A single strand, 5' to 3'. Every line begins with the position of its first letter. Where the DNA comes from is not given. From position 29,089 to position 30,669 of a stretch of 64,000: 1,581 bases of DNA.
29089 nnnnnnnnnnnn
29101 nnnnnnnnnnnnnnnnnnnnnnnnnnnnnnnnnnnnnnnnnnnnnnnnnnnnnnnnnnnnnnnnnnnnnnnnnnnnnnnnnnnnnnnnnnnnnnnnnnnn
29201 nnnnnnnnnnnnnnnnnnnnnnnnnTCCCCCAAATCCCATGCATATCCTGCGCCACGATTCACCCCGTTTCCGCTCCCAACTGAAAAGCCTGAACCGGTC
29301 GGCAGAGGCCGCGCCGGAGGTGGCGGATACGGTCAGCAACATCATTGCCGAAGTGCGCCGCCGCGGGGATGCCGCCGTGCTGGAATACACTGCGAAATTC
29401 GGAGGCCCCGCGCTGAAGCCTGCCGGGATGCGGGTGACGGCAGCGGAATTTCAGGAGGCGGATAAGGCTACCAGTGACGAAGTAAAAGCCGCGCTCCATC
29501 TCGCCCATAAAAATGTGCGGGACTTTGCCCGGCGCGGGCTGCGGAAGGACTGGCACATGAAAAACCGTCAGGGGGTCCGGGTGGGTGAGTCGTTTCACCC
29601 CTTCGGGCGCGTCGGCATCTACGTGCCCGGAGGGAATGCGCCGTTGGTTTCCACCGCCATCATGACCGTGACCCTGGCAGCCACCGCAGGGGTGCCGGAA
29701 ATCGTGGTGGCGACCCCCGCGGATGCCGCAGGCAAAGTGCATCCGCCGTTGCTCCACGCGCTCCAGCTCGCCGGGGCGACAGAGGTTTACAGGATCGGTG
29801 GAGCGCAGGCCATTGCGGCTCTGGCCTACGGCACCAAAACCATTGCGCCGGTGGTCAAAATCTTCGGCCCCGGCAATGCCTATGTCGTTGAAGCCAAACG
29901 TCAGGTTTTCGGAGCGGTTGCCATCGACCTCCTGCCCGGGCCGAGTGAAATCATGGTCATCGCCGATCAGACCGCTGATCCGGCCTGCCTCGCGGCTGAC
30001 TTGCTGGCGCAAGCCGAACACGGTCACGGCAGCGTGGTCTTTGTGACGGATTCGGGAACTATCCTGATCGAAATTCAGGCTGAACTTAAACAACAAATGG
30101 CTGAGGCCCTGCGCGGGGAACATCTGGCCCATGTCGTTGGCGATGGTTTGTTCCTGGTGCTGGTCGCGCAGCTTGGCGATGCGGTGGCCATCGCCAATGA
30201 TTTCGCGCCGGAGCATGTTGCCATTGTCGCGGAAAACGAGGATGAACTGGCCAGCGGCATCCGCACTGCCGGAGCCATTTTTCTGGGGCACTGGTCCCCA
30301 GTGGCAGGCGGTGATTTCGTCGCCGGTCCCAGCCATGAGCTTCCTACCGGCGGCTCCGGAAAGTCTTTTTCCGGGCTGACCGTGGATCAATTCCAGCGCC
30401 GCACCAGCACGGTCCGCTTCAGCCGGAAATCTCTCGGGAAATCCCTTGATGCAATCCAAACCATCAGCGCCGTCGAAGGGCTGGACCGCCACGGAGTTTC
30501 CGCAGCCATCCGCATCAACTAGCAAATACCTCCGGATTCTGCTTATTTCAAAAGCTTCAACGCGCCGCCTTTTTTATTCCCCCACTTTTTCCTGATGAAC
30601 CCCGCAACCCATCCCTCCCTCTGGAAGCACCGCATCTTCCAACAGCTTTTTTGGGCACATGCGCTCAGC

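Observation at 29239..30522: Intact hisD embedded in a metal-efflux operon between czcA and nreB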

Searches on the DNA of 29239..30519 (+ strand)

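Call 58: search_rna_families(sources=[L001, L002, L005, L010, L011, L012, L014, L182], threshold=gathering)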
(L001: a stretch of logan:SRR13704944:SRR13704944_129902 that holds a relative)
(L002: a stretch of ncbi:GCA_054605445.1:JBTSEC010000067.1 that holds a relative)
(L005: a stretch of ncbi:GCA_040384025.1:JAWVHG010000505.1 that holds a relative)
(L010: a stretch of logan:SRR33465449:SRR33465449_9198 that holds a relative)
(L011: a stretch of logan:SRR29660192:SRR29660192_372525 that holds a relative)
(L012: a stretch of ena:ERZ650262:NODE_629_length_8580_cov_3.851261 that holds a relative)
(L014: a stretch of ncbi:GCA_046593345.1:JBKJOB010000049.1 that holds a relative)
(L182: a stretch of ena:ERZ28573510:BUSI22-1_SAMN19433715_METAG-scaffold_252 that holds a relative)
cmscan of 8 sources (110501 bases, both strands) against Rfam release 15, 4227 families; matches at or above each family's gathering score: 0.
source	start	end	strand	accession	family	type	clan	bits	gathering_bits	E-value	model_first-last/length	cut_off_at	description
